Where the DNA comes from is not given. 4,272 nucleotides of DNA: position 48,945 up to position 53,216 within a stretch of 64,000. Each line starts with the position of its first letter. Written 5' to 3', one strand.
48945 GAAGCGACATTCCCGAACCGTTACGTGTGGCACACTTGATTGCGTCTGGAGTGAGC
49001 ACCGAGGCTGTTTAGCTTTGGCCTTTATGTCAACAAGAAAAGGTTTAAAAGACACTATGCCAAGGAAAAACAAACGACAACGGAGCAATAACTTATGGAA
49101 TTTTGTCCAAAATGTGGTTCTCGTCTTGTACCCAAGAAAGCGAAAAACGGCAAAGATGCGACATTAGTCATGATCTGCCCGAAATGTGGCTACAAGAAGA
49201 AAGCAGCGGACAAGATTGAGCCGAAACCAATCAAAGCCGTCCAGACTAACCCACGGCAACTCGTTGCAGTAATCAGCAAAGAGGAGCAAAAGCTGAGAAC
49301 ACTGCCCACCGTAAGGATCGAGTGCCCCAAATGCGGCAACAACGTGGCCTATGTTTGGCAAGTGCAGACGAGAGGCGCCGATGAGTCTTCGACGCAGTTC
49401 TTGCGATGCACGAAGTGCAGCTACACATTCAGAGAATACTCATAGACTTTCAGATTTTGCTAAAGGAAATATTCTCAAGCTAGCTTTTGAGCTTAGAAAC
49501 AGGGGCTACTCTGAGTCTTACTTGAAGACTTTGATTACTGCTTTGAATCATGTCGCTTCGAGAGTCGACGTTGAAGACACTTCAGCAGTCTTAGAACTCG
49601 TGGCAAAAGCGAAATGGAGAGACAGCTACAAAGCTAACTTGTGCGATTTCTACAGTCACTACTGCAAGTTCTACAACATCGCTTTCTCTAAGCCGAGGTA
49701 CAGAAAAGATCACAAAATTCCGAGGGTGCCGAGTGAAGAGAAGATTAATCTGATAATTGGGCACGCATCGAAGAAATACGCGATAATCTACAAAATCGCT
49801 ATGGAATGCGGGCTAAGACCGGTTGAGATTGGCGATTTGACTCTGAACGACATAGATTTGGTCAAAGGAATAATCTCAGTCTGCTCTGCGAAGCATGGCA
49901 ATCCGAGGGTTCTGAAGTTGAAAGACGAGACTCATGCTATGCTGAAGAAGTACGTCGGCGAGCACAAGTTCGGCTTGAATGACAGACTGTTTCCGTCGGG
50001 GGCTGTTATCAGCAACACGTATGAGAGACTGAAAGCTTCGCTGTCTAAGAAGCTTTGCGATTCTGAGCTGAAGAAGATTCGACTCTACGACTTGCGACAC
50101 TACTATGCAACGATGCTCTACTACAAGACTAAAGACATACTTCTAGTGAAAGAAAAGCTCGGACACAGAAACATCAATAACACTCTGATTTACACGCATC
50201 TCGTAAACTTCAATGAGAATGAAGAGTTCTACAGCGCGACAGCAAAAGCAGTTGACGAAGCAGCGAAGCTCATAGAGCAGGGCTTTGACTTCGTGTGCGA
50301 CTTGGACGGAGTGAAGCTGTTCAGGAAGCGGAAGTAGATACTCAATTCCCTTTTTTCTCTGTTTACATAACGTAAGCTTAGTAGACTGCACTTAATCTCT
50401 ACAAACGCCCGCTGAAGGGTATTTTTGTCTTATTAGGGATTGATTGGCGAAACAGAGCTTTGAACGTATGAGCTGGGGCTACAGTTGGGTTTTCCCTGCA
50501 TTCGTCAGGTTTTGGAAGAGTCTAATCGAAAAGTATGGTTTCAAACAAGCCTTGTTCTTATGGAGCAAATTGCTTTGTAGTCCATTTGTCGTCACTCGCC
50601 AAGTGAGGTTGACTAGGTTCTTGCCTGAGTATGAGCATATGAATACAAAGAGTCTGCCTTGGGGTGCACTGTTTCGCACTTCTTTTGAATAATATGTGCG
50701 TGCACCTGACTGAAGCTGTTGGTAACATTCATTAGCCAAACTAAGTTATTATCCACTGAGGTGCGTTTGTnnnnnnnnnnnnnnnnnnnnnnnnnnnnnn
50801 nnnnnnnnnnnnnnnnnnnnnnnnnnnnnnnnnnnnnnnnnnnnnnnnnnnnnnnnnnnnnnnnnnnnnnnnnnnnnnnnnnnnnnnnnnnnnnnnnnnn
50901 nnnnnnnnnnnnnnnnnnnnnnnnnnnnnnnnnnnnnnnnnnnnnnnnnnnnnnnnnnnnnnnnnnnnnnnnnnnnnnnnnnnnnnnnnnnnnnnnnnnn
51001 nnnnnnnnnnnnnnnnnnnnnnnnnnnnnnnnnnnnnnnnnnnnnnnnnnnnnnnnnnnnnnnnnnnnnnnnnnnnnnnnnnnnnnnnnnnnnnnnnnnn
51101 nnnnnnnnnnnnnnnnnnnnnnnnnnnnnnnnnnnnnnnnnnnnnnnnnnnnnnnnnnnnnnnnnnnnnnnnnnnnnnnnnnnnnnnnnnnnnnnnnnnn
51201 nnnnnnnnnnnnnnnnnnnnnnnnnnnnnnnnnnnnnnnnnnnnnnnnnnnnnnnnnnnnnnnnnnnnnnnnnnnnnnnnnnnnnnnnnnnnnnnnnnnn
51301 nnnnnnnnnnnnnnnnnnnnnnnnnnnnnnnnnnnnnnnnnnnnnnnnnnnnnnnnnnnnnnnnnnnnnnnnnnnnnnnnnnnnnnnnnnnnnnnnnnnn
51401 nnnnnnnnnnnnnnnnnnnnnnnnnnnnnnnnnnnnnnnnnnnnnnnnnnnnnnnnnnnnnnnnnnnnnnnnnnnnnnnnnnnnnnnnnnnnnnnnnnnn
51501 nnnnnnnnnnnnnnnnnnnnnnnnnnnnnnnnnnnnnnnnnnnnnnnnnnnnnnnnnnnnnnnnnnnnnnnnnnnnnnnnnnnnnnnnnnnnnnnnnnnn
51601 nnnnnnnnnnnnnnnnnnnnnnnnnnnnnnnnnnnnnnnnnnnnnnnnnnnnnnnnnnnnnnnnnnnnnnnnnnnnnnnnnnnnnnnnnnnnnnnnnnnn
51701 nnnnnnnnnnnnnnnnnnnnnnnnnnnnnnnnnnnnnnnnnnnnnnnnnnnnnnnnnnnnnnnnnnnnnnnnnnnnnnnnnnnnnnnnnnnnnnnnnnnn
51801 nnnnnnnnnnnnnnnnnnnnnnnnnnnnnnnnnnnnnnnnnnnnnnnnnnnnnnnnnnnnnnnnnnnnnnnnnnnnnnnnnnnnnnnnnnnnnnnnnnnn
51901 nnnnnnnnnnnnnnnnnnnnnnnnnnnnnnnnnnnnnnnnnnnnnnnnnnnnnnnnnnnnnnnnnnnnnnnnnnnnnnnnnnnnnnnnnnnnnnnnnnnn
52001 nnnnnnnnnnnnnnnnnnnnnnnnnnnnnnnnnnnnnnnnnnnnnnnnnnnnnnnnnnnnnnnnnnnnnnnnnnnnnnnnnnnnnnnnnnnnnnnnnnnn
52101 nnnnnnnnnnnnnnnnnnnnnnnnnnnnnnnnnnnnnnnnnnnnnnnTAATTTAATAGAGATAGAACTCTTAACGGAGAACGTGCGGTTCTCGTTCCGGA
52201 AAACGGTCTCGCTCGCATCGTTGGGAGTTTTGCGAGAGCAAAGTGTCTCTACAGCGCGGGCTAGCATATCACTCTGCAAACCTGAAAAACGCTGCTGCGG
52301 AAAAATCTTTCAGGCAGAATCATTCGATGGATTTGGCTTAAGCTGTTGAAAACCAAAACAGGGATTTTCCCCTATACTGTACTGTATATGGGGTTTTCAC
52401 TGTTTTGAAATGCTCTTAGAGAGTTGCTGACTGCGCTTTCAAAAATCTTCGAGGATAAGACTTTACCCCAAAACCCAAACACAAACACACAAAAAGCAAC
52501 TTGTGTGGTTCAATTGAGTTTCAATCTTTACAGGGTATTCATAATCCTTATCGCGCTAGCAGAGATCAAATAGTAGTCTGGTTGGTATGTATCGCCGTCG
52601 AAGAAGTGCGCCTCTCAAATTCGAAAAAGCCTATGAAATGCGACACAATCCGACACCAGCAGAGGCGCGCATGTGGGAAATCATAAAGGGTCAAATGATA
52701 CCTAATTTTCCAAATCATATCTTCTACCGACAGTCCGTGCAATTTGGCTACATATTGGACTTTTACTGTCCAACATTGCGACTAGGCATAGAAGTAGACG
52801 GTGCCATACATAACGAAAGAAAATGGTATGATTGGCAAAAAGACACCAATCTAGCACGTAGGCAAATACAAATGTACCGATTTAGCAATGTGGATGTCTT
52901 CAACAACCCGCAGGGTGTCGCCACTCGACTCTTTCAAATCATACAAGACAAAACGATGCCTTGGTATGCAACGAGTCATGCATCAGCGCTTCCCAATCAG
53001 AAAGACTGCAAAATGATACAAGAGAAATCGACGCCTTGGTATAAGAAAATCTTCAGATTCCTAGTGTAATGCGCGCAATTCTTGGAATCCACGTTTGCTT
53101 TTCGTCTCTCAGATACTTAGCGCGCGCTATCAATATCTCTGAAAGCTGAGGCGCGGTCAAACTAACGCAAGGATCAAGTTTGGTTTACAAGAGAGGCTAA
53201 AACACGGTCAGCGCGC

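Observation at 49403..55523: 6.1-kb integrated element in the 3' end of the tfs gene, bounded by 44-bp direct repeats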

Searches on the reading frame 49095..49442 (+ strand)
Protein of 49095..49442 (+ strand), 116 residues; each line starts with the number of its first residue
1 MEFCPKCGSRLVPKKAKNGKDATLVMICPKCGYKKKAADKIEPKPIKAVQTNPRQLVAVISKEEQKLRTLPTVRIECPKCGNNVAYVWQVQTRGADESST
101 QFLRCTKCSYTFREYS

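Call 8: search_protein_families(library=pfam, max_evalue=0.01, proteins=[window:49095-49442:+])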
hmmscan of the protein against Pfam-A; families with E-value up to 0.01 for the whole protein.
window:49095-49442:+ (116 aa): 22 families
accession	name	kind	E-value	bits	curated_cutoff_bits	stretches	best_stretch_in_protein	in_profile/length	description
PF01096.23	Zn_ribbon_TFIIS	-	9.6e-19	67.4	21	1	75-113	1-39/39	Transcription factor S-II (TFIIS)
PF02150.21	Zn_ribbon_RPB9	-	1.1e-08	35.3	25.2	1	1-35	1-31/36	RNA polymerases M/15 Kd subunit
PF13248.11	Zn_ribbon_3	-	5e-06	26.2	27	0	75-84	3-12/26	zinc-ribbon domain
PF08274.17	Zn_Ribbon_YjdM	-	5.9e-06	26.6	30.8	0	25-33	19-27/30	PhnA Zinc-Ribbon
PF13240.11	Zn_Ribbon_1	-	7e-06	26.1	25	0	2-11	14-23/23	zinc-ribbon domain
PF24042.1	DUF7351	-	1.8e-05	25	31.2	1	4-112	4-104/177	Domain of unknown function (DUF7351)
PF12773.13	DZR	-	1.9e-05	25.2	27.3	1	2-38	13-37/45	Double zinc ribbon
PF09297.16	Zn_ribbon_NUD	-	4.2e-05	23.6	24.8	0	3-16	5-18/32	NADH pyrophosphatase zinc ribbon domain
PF01396.24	Zn_ribbon_Top1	-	0.00021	21.4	32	1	3-20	3-20/39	Topoisomerase DNA binding C4 zinc finger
PF09723.15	Zn_ribbon_8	-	0.00032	21.1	34.4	0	4-33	8-34/41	Zinc ribbon domain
PF14803.11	Zn_ribbon_Nudix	-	0.00045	20.5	25.6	0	3-33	2-30/34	Nudix N-terminal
PF24452.1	DUF7568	-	0.00071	20.3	27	0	65-111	66-110/121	Family of unknown function (DUF7568)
PF14690.11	Zn_ribbon_ISL3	-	0.00085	20.1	25.5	0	75-93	3-21/47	zinc-finger of transposase IS204/IS1001/IS1096/IS1165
PF07282.18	Cas12f1-like_TNB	-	0.0012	19.4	26.3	0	4-35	31-50/60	Cas12f1-like, TNB domain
PF23455.1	DUF7129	-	0.0013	18.8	30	0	74-84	27-37/45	Domain of unknown function (DUF7129)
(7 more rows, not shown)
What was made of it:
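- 49095..49445 (+): tfs (transcription factor S), 116 aa. Its last 14 codons and stop lie in attL. Pfam Zn_ribbon_TFIIS 1e-18 (call 8).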

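Call 10: find_encoding_contigs(protein=window:49095-49442:+, flank=10000, max_places=10)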
Protein window:49095-49442:+ (116 aa): 5 contigs read that carry it; 5 places shown.
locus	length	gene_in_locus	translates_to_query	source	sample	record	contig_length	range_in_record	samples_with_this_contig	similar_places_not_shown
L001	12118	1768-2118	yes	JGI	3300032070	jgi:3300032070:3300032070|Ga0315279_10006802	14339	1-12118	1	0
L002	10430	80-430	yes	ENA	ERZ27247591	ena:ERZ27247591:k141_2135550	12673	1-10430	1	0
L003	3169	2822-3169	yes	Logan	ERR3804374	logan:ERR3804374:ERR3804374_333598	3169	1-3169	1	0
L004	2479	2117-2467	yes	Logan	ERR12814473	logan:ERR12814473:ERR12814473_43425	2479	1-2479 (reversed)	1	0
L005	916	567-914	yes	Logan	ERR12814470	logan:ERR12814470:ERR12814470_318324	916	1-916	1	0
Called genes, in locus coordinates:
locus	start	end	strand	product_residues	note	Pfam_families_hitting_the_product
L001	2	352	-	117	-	?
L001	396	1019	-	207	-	PF06966:DUF1295 (weak), PF04140:ICMT, PF04191:PEMT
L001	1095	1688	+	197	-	PF01949:Endo_dU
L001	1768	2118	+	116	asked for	PF02150:Zn_ribbon_RPB9 (weak), PF08274:Zn_Ribbon_YjdM (faint), PF12773:DZR (faint), PF13240:Zn_Ribbon_1 (faint), PF13248:Zn_ribbon_3 (faint), PF24042:DUF7351 (weak), PF01096:Zn_ribbon_TFIIS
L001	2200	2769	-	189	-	PF00011:HSP20 (weak)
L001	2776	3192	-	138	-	-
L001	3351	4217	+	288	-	PF00705:PCNA_N, PF04005:Hus1 (weak), PF02747:PCNA_C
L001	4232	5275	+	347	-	PF26466:DNA_primase_lrg_N, PF04104:DNA_primase_lrg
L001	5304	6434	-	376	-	PF00534:Glycos_transf_1, PF13692:Glyco_trans_1_4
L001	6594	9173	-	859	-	-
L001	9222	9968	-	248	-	PF00535:Glycos_transf_2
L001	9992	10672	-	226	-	PF01073:3Beta_HSD, PF01370:Epimerase, PF02719:Polysacc_synt_2, PF04321:RmlD_sub_bind, PF16363:GDP_Man_Dehyd, PF07993:NAD_binding_4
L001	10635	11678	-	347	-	PF01073:3Beta_HSD, PF01370:Epimerase, PF02719:Polysacc_synt_2 (weak), PF04321:RmlD_sub_bind, PF05368:NmrA (weak), PF16363:GDP_Man_Dehyd, PF13460:NAD_binding_10, PF07993:NAD_binding_4 (weak)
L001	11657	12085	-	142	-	-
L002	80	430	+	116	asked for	PF02150:Zn_ribbon_RPB9 (weak), PF08274:Zn_Ribbon_YjdM (faint), PF12773:DZR (faint), PF13240:Zn_Ribbon_1 (faint), PF13248:Zn_ribbon_3 (faint), PF24042:DUF7351 (weak), PF01096:Zn_ribbon_TFIIS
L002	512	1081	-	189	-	PF00011:HSP20 (weak)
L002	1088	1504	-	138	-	-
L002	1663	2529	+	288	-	PF00705:PCNA_N, PF04005:Hus1 (weak), PF02747:PCNA_C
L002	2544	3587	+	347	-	PF26466:DNA_primase_lrg_N, PF04104:DNA_primase_lrg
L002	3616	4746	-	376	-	PF00534:Glycos_transf_1, PF13692:Glyco_trans_1_4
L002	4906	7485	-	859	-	-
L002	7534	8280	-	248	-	PF00535:Glycos_transf_2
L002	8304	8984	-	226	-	PF01073:3Beta_HSD, PF01370:Epimerase, PF02719:Polysacc_synt_2, PF04321:RmlD_sub_bind, PF16363:GDP_Man_Dehyd, PF07993:NAD_binding_4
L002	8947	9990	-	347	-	PF01073:3Beta_HSD, PF01370:Epimerase, PF02719:Polysacc_synt_2 (weak), PF04321:RmlD_sub_bind, PF05368:NmrA (weak), PF16363:GDP_Man_Dehyd, PF13460:NAD_binding_10, PF07993:NAD_binding_4 (weak)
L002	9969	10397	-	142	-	-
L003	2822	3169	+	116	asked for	PF02150:Zn_ribbon_RPB9 (weak), PF08274:Zn_Ribbon_YjdM (faint), PF12773:DZR (faint), PF13240:Zn_Ribbon_1 (faint), PF13248:Zn_ribbon_3 (faint), PF24042:DUF7351 (weak), PF01096:Zn_ribbon_TFIIS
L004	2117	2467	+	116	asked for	PF02150:Zn_ribbon_RPB9 (weak), PF08274:Zn_Ribbon_YjdM (faint), PF12773:DZR (faint), PF13240:Zn_Ribbon_1 (faint), PF13248:Zn_ribbon_3 (faint), PF24042:DUF7351 (weak), PF01096:Zn_ribbon_TFIIS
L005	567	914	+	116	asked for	PF02150:Zn_ribbon_RPB9 (weak), PF08274:Zn_Ribbon_YjdM (faint), PF12773:DZR (faint), PF13240:Zn_Ribbon_1 (faint), PF13248:Zn_ribbon_3 (faint), PF24042:DUF7351 (weak), PF01096:Zn_ribbon_TFIIS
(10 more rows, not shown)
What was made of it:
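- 49095..49445 (+): The protein is identical in the empty-site contigs L001 and L002 (call 10).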

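Call 13: find_related_loci(query=window:49095-49442:+, collection=genome_contigs, flank=10000)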
Query window:49095-49442:+ (116 aa) in genome_contigs; peptide patterns used: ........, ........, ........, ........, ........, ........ (x = any residue, [..] = any of these).
600 stretches matched a pattern (row limit reached: there are more); 501 encode a relative of the query (tblastn E <= 1e-3); the best 80 are kept; 80 distinct loci.
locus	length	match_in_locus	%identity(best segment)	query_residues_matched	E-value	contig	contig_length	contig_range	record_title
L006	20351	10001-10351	94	1-116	2e-70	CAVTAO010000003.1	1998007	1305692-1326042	MAG: Candidatus Bathyarchaeota archaeon isolate MFD04408.bin.2.185 genome assembly, contig: contig_13593, whole genome s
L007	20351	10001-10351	84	1-116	7e-64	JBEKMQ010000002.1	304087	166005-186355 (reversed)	MAG: Candidatus Bathyarchaeia archaeon isolate SPRUCE 398 SPRUCE_398_2, whole genome shotgun sequence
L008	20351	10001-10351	83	1-116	2e-63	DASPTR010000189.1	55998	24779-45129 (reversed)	MAG TPA_asm: Candidatus Acidoferrum sp. isolate SMAG_U12282 k141_123300, whole genome shotgun sequence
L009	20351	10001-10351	85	1-116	1e-63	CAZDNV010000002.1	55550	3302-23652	MAG TPA_asm: uncultured Candidatus Bathyarchaeia archaeon isolate binchicken_co91_418 genome assembly, contig: NODE_543_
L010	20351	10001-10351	83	1-116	5e-63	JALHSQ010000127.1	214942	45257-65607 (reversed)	MAG: Candidatus Bathyarchaeota archaeon isolate PFL2 seq_2118851, whole genome shotgun sequence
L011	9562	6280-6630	83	1-116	4e-63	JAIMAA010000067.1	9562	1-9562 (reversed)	MAG: Candidatus Bathyarchaeota archaeon isolate HOT.CON.75 Contig71, whole genome shotgun sequence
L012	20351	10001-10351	83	1-116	5e-62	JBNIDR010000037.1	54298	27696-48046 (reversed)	MAG: Candidatus Bathyarchaeia archaeon isolate Bathy6-F18_MillA Bathy18_TemRidba_mb_bin.64_V6_scaffold13, whole genome s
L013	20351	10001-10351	79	1-116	8e-62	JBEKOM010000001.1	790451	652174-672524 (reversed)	MAG: Candidatus Bathyarchaeia archaeon isolate SPRUCE 440 SPRUCE_440_1, whole genome shotgun sequence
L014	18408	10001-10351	82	1-116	7e-62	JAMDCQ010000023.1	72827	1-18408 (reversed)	MAG: Candidatus Bathyarchaeota archaeon isolate FK_Sedi_B_Bin.165 NODE_780_length_72827_cov_6.58946, whole genome shotgu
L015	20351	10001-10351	80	1-116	1e-61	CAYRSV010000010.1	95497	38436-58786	MAG TPA_asm: uncultured Candidatus Bathyarchaeia archaeon isolate binchicken_co43_159 genome assembly, contig: NODE_198_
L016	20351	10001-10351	79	1-116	1e-61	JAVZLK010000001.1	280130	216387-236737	MAG: Candidatus Bathyarchaeia archaeon isolate DRTY-6_201907_bins_50 DRTY-6_201907_bins_50_scaffold_1, whole genome shot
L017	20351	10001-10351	81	1-116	1e-61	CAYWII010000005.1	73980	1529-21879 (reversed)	MAG TPA_asm: uncultured Candidatus Bathyarchaeia archaeon isolate binchicken_co274_118 genome assembly, contig: NODE_918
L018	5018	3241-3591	83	1-116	1e-61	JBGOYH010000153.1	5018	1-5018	MAG: Candidatus Bathyarchaeia archaeon isolate OBJ_0618_130150_48 k141_1701232_length_5018_cov_63.5827, whole genome sho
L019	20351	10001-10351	79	1-116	5e-61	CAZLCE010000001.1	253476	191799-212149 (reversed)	MAG TPA_asm: uncultured Candidatus Bathyarchaeia archaeon isolate binchicken_co274_114 genome assembly, contig: NODE_54_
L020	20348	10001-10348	79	1-116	5e-61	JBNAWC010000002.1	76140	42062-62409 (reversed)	MAG: Candidatus Bathyarchaeales archaeon isolate Kamch4342-D-MF-054 bin100.fa-2, whole genome shotgun sequence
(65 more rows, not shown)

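Call 44: search_protein_families(library=ncbifam, max_evalue=0.01, proteins=[window:49095-49442:+])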
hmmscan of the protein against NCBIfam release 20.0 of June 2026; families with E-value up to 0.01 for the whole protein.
window:49095-49442:+ (116 aa): 15 families
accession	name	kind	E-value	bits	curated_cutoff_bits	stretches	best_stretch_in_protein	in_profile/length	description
TIGR01384.1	TFS_arch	equivalog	2e-23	83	64.75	1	2-115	1-100/101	transcription factor S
NF047723.1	TransFacS4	equivalog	5e-09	36.5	120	1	1-92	1-78/90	transcription factor S4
TIGR01385.1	TFSII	equivalog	1.3e-06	28.4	237.1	1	62-109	247-294/300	transcription elongation factor S-II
NF011482.0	PRK14892.1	equivalog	2e-06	27.6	109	0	65-110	13-50/101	putative transcription elongation factor Elf1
NF001604.0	PRK00398.1-1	equivalog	4.8e-06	26.1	103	1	64-87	15-36/48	DNA-directed RNA polymerase subunit P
NF038384.1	zinc_YnfU_fam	subfamily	7e-06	25.5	36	0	4-32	19-45/52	YnfU family zinc-binding protein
TIGR03655.1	anti_R_Lar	subfamily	1.3e-05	25.4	39.6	0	4-39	4-42/55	Lar family restriction alleviation protein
NF047912.1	ECs_2282_CxxC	subfamily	5.3e-05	23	37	0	4-38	5-40/60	ECs_2282 family putative zinc-binding protein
TIGR04165.1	methano_modCys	hypoth_equivalog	7.8e-05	22.8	60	1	76-112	9-46/50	TIGR04165 family Cys-rich peptide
NF011481.0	PRK14890.1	equivalog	0.00074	19.5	61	1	4-34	30-59/61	putative Zn-ribbon RNA-binding protein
NF033497.1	rubre_like_arch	subfamily_domain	0.0008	19.1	32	0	76-82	2-24/34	rubrerythrin-like domain-containing protein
NF041205.1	VdcD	equivalog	0.0023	17.7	30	0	4-39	1-37/70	non-oxidative hydroxyarylic acid decarboxylases subunit D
NF041197.2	CxxC_Se_CxxC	equivalog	0.0028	17.8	40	0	4-36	1-29/53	dual CXXC motif small (seleno)protein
NF041909.1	HVO_2753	equivalog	0.0045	16.8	80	0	4-34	29-57/59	HVO_2753 family zinc finger protein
NF041915.1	HVO_2901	equivalog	0.01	15.7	80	0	96-114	9-27/55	HVO_2901 family zinc finger protein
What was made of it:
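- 49095..49445 (+): TIGR01384 TFS_arch 83 bits, above the 64.75 cut-off (call 44).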

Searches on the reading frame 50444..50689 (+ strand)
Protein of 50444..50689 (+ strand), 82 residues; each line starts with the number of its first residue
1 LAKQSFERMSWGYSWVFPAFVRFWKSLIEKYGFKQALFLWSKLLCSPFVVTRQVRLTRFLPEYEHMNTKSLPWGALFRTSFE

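Call 8: search_protein_families(library=pfam, max_evalue=0.01, proteins=[window:50444-50689:+])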
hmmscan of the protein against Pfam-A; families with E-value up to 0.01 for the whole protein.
window:50444-50689:+ (82 aa): 0 families

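Call 9: search_protein_families(library=padloc, max_evalue=0.01, proteins=[window:50444-50689:+])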
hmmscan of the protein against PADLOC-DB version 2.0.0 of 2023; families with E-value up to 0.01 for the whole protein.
window:50444-50689:+ (82 aa): 0 families
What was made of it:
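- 50444..50692 (+): Hypothetical 82-aa ORF between int and the SIR2 gene. No Pfam or PADLOC match (calls 8, 9).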

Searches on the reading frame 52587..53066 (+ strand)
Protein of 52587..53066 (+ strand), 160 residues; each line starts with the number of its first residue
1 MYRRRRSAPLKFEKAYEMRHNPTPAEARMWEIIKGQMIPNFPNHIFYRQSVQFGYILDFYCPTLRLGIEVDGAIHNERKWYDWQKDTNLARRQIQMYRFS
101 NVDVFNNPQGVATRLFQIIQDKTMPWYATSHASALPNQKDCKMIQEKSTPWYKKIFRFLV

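Call 8: search_protein_families(library=pfam, max_evalue=0.01, proteins=[window:52587-53066:+])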
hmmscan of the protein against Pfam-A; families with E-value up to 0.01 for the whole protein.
window:52587-53066:+ (160 aa): 3 families
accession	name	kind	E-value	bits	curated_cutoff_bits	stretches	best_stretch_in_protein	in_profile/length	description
PF04480.18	DUF559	-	7.5e-19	68.1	20.6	1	13-119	5-108/109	Protein of unknown function (DUF559)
PF18741.7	MTES_1575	-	0.00044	20.7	38.2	1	63-118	37-95/96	REase_MTES_1575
PF21598.3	PvuRts1I-like_N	-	0.0052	17.4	27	1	48-121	43-110/131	Restriction endonuclease PvuRts1 I-like, N-terminal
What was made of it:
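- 52587..53069 (+): Cargo: DUF559 (Vsr-like endonuclease fold) protein, 160 aa. Pfam DUF559 7.5e-19 (call 8).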

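Call 9: search_protein_families(library=padloc, max_evalue=0.01, proteins=[window:52587-53066:+])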
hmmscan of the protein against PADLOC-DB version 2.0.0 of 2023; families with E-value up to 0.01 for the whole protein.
window:52587-53066:+ (160 aa): 2 families
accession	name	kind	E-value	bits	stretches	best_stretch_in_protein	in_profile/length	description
PDLC02868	DpdF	-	6.9e-06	22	1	14-104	36-133/1078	DpdF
PDLC03210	mREase_II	-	0.0087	13.4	0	55-82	53-82/294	Type II methyl-directed restriction enzyme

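Call 40: search_protein_families(library=phrogs, max_evalue=0.001, proteins=[window:52587-53066:+])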
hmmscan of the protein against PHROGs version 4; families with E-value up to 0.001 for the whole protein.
window:52587-53066:+ (160 aa): 0 families

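Call 44: search_protein_families(library=ncbifam, max_evalue=0.01, proteins=[window:52587-53066:+])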
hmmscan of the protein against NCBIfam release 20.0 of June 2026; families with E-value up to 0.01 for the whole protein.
window:52587-53066:+ (160 aa): 1 family
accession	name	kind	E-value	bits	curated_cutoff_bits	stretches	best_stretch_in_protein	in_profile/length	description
NF007294.0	PRK09767.1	equivalog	3.6e-09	36.7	218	1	14-119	8-110/117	DUF559 domain-containing protein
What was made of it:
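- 52587..53069 (+): NCBIfam PRK09767 3.6e-9, below its cut-off (call 44).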
